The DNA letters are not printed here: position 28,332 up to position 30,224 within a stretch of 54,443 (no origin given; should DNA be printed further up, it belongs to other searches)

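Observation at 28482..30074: ATP-grasp-like ligase gene inserted between ftsA and ftsZ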

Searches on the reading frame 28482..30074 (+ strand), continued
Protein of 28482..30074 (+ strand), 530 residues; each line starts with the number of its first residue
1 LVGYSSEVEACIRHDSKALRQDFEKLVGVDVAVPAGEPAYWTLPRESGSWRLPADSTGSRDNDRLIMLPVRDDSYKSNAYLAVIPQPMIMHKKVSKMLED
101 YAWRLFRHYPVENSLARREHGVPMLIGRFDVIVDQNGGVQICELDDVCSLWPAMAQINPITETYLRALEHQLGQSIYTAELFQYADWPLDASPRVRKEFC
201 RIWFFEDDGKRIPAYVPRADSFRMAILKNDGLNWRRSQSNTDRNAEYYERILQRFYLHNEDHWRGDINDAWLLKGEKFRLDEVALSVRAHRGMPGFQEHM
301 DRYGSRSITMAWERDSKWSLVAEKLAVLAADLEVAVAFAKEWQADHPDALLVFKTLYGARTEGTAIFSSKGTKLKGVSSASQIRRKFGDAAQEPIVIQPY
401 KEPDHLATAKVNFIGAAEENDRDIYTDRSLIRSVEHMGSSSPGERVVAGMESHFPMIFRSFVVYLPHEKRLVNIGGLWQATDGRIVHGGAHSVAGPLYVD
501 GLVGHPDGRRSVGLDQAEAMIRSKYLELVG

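Call 30: search_protein_families(library=pfam, proteins=[P0066, P0068, P0070, P0071, P0074, P0053, P0057, P0058, P0063, P0149], max_evalue=0.1)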
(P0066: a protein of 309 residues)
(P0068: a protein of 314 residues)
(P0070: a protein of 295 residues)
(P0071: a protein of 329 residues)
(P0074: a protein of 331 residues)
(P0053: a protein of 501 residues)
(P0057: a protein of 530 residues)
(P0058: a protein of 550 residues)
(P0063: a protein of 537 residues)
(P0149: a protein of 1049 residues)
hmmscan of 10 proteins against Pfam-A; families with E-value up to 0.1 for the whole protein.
P0066 (309 aa): 1 family
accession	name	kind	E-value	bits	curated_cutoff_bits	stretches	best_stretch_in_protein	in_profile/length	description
PF19416.4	Astro_VPg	-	0.047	15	25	1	88-126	48-87/104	Astrovirus VPg protein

P0068 (314 aa): 0 families

P0070 (295 aa): 0 families

P0071 (329 aa): 0 families

P0074 (331 aa): 0 families

P0053 (501 aa): 0 families

P0057 (530 aa): 0 families

P0058 (550 aa): 0 families

P0063 (537 aa): 0 families

P0149 (1049 aa): 0 families

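Call 33: find_related_loci(query=A1, collection=genome_contigs, flank=8000)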
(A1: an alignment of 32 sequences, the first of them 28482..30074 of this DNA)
Query A1 (530 aa) in genome_contigs; peptide patterns used: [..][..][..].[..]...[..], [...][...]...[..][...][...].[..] (x = any residue, [..] = any of these).
73 stretches matched a pattern; 4 encode a relative of the query (tblastn E <= 1e-3); 4 distinct loci.
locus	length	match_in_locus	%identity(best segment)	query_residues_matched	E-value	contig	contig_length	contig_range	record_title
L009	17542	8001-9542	64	10-522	0e+0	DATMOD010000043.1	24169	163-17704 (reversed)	MAG TPA_asm: Patescibacteria group bacterium isolate SMAG_U12867 k141_4299262, whole genome shotgun sequence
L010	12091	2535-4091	62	4-521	0e+0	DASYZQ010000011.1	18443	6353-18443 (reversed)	MAG TPA_asm: Candidatus Saccharimonadales bacterium isolate SMAG_U6366 k141_134721, whole genome shotgun sequence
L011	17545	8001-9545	65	11-524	0e+0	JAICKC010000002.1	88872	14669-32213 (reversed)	MAG: Candidatus Saccharibacteria bacterium isolate GZL_HY_2_bin.34 k141_3455977_length_88872_cov_11.0000, whole genome s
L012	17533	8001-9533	43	5-522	1e-123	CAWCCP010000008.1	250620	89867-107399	MAG: uncultured bacterium isolate MFD04434.bin.2.42 genome assembly, contig: contig_57328, whole genome shotgun sequence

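Call 48: search_solved_structures(query=A5, max_evalue=10, show_alignments=2)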
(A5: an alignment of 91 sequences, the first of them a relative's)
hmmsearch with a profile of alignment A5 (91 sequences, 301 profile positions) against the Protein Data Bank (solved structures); distinct sequences matched with E-value up to 10: 1.
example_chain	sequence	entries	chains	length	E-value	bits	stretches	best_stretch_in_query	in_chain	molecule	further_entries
6jil_A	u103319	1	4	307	0.081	15.5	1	190-247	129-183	Cycloserine biosynthesis protein DcsG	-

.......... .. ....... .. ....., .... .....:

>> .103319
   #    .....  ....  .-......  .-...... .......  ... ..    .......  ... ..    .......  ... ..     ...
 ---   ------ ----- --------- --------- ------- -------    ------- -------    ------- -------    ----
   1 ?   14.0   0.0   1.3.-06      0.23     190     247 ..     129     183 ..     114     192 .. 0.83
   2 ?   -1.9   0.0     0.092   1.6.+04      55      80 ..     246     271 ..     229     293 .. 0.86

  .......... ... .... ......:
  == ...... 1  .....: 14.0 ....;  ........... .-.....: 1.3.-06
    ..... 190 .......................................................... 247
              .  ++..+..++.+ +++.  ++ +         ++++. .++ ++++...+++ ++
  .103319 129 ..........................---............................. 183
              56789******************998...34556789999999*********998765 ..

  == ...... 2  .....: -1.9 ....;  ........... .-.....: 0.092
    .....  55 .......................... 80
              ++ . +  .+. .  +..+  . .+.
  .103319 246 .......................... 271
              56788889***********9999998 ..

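Call 51: list_cluster_members(proteins=[P0066, P0068, P0070, P0074, P0089, P0102, P0053, P0057, P0063, P0149])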
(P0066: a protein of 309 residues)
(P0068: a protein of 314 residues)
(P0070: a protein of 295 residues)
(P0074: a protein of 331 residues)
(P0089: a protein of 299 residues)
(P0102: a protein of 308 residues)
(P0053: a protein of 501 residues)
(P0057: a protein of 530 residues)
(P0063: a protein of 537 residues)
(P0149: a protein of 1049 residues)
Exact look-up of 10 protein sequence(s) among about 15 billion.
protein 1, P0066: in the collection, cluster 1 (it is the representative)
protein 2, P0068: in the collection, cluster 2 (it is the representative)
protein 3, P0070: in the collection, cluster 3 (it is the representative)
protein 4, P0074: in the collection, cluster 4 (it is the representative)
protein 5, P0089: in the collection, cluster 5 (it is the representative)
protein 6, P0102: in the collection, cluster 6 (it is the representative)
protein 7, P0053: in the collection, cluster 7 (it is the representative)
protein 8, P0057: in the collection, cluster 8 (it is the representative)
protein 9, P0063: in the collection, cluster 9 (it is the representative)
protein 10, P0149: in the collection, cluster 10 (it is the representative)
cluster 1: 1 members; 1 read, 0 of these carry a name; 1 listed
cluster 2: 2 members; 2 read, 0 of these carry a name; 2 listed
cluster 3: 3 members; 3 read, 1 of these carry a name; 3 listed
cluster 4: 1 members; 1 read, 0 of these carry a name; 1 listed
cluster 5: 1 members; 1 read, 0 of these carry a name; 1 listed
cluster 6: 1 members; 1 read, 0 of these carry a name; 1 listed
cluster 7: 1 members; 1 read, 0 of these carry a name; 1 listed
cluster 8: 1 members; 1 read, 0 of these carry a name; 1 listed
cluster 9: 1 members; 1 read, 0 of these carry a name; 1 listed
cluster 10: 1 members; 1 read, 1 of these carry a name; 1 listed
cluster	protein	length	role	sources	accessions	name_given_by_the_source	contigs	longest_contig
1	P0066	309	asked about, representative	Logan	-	-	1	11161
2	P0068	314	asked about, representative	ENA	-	-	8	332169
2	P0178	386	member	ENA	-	-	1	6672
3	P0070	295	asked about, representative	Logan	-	-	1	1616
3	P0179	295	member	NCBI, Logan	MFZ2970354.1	MAG: hypothetical protein WA063_04355 [Minisyncoccia bacterium]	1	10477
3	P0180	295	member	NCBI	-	-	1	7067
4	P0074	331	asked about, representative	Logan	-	-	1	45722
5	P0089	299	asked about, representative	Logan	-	-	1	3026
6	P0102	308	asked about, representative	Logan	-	-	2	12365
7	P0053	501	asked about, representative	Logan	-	-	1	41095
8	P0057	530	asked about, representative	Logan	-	-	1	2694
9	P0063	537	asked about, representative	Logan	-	-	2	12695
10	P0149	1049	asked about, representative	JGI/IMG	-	hypothetical protein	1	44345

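Call 53: find_encoding_contigs(protein=P0068, flank=6000, max_places=2)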
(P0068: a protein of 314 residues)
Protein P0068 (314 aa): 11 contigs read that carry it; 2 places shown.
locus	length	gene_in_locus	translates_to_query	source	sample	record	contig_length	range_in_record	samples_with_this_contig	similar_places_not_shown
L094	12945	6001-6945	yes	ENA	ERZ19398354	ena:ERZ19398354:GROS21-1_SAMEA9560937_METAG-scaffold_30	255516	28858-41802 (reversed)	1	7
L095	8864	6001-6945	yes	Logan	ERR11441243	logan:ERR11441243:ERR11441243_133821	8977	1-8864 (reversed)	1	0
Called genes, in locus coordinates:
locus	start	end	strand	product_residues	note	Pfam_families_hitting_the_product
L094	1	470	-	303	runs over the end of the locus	PF01544:CorA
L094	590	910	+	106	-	PF00829:Ribosomal_L21p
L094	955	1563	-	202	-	PF21176:RecR_HhH (weak), PF13662:Toprim_4 (weak), PF21175:RecR_C (weak)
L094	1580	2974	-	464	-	PF00772:DnaB, PF13481:AAA_25, PF03796:DnaB_C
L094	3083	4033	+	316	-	PF00579:tRNA-synt_1b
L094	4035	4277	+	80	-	-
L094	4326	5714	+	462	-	PF01336:tRNA_anti-codon, PF00152:tRNA-synt_2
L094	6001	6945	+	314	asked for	-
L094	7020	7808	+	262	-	PF02616:SMC_ScpA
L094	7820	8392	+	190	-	PF04079:SMC_ScpB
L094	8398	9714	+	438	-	PF08245:Mur_ligase_M, PF02875:Mur_ligase_C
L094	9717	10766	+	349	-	PF00953:Glycos_transf_4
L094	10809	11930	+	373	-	PF01098:FTSW_RODA_SPOVE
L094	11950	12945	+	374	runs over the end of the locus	PF03033:Glyco_transf_28, PF04101:Glyco_tran_28_C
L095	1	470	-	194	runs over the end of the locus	?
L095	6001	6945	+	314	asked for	-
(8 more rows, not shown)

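Call 54: find_encoding_contigs(protein=P0074, flank=6000, max_places=1)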
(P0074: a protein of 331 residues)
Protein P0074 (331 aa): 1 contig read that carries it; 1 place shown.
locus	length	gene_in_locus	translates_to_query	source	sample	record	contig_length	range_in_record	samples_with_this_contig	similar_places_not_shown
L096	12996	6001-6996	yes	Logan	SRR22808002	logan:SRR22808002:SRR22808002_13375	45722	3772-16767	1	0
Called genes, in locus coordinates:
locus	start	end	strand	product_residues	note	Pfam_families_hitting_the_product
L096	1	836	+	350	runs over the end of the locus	PF06723:MreB_Mbl, PF00012:HSP70, PF14450:FtsA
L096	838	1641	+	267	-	PF04085:MreC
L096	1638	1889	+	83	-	-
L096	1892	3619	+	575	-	PF03717:PBP_dimer (weak), PF21922:PBP_dimer_2 (faint), PF00905:Transpeptidase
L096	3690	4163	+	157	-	PF03449:GreA_GreB_N, PF01272:GreA_GreB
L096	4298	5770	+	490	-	PF01336:tRNA_anti-codon, PF00152:tRNA-synt_2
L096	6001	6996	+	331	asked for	-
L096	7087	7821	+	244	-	PF00117:GATase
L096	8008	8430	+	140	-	PF02381:MraZ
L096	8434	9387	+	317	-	PF01795:Methyltransf_5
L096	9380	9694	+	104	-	-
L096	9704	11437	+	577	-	PF03717:PBP_dimer (weak), PF00905:Transpeptidase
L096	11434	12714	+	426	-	PF08245:Mur_ligase_M, PF02875:Mur_ligase_C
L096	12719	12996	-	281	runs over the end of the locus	PF13640:2OG-FeII_Oxy_3, PF13661:2OG-FeII_Oxy_4 (weak)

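Call 62: predict_structure(alignment_id=A5)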
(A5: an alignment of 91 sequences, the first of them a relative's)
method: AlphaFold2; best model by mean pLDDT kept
length: 309 residues; sequences in the alignment: 91
mean_pLDDT: 95.5   pTM: 0.93
mean pLDDT of the five models: 95.5, 95.3, 95.2, 95.1, 95.0
residues with pLDDT >= 90: 285; 70-90: 21; 50-70: 3; < 50: 0
segments of 3 or more residues with pLDDT < 50: none
pLDDT, mean of each block of 10 residues (from residue 1): 94 97 98 98 98 98 98 96 96 98 97 91 96 97 89 96 96 98 89 84 95 96 94 96 98 97 98 98 98 95 94
secondary structure, 60 per line:
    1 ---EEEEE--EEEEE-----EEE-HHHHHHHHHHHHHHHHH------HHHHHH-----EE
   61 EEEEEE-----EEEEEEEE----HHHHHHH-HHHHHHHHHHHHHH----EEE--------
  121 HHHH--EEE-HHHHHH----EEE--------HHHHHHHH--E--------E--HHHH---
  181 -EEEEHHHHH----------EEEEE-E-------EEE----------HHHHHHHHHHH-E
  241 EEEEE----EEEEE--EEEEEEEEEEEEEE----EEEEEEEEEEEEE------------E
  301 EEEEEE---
elements in order: E4-8 E11-15 E21-23 H25-41 H48-53 E59-66 E72-79 H84-90 H92-105 E110-112 H121-124 E127-129 H131-136 E141-143 H152-159 H174-177 E182-185 H186-190 E201-205 E215-217 H228-238 E240-245 E250-254 E257-270 E275-287 E300-306

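Call 64: fold_search(model_id=the predicted structure, library=pdb)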
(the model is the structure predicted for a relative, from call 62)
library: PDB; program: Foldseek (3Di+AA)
matches with E <= 10: 540; with E <= 0.001: 6
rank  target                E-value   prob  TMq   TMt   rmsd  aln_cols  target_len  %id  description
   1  7uk8                  6.0e-07  1.00  0.51  0.42   8.3       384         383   13  Apo form of YgiC from Escherichia coli K-12 (released 2023-02-15)
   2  3n6x                  6.4e-07  1.00  0.59  0.43   6.7       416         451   12  Crystal structure of a Putative glutathionylspermidine synthase (Mfla_0391) from METHYLOBACILLUS FLAGELLATUS KT at 2.35  (released 2010-06-09)
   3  2io7_B                7.2e-07  1.00  0.52  0.30   9.5       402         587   13  E. coli Bifunctional glutathionylspermidine synthetase/amidase Incomplex with Mg2+ and AMPPNP (released 2006-12-12)
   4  1m0t_B                2.9e-05  1.00  0.41  0.30  12.0       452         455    9  Yeast Glutathione Synthase (released 2002-12-11)
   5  1m0t_A                4.7e-05  1.00  0.37  0.28  10.4       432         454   10  Yeast Glutathione Synthase (released 2002-12-11)
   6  5oev_A                2.2e-04  0.99  0.40  0.30  12.1       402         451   11  The structure of a glutathione synthetase like-effector (GSS22) from Globodera pallida in apoform. (released 2018-04-25)
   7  1gsa                  2.6e-03  0.75  0.25  0.25  17.5       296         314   12  STRUCTURE OF GLUTATHIONE SYNTHETASE COMPLEXED WITH ADP AND GLUTATHIONE (released 1996-06-20)
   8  5k2m_A                2.9e-03  0.93  0.29  0.32  11.4       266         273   12  Bifunctional LysX/ArgX from Thermococcus kodakarensis with LysW-gamma-AAA (released 2016-09-07)
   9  2pvp_B                4.2e-03  0.57  0.26  0.25  18.5       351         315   10  Crystal structure of D-Alanine-D-Alanine Ligase from Helicobacter pylori (released 2008-04-01)
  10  4c5a_B                5.6e-03  0.82  0.25  0.25  13.6       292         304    8  The X-ray crystal structures of D-alanyl-D-alanine ligase in complex ADP and D-cycloserine phosphate (released 2015-01-21)
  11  6vzu_B                6.0e-03  0.77  0.27  0.22   8.7       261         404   11  TTLL6 bound to alpha-elongation analog (released 2020-08-12)
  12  6vzw_A                6.0e-03  0.75  0.26  0.21   8.5       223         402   13  TTLL6 bound to the initiation analog (released 2020-08-12)
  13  1kj8_A                6.4e-03  0.82  0.30  0.25  12.3       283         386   12  Crystal Structure of PurT-Encoded Glycinamide Ribonucleotide Transformylase in Complex with Mg-ATP and GAR (released 2002-06-28)
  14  6vzv_D                7.2e-03  0.72  0.26  0.22   8.8       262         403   12  TTLL6 bound to gamma-elongation analog (released 2020-08-12)
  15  2pvp_A                8.1e-03  0.89  0.18  0.17  10.2       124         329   13  Crystal structure of D-Alanine-D-Alanine Ligase from Helicobacter pylori (released 2008-04-01)
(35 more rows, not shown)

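Call 84: find_encoding_contigs(protein=P0012, flank=5000, max_places=1)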
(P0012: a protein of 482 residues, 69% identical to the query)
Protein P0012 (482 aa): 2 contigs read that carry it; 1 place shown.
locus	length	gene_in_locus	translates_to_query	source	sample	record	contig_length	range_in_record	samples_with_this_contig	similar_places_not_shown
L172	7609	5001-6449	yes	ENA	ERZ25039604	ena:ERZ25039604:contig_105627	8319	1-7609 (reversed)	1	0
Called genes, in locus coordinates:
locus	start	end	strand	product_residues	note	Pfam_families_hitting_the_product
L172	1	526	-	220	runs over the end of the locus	-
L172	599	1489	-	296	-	-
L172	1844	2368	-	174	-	-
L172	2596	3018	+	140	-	PF24827:AstE_AspA_cat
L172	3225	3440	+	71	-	-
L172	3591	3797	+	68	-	-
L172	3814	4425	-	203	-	PF00665:rve, PF13683:rve_3 (faint)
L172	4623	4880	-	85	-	-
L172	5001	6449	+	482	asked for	-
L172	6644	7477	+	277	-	-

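Call 85: find_encoding_contigs(protein=P0004, flank=5000, max_places=1)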
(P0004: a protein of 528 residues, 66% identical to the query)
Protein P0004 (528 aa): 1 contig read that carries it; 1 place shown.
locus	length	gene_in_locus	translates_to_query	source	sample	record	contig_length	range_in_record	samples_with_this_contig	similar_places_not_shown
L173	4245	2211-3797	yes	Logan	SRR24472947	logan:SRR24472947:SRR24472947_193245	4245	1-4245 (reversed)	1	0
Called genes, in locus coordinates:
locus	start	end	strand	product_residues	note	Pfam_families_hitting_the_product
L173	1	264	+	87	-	?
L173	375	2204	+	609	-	PF00009:GTP_EFTU, PF01926:MMR_HSR1 (weak), PF03144:GTP_EFTU_D2, PF22042:EF-G_D2, PF00679:EFG_C, PF21018:BipA_C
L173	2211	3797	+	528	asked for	-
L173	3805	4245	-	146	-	?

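Call 87: search_protein_families(library=padloc, proteins=[window:28482-30074:+, P0066, P0041, P0057], max_evalue=0.1)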
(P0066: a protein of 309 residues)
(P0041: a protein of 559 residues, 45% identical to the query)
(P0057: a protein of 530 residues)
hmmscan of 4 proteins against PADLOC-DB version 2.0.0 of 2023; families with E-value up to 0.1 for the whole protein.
window:28482-30074:+ (530 aa): 0 families

P0066 (309 aa): 0 families

P0041 (559 aa): 0 families

P0057 (530 aa): 0 families

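Call 88: search_protein_families(library=phrogs, proteins=[window:28482-30074:+, P0066, P0041, P0057], max_evalue=0.1)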
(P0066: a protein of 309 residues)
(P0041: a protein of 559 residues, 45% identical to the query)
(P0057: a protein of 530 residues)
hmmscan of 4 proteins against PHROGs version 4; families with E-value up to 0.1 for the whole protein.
window:28482-30074:+ (530 aa): 0 families

P0066 (309 aa): 0 families

P0041 (559 aa): 0 families

P0057 (530 aa): 0 families
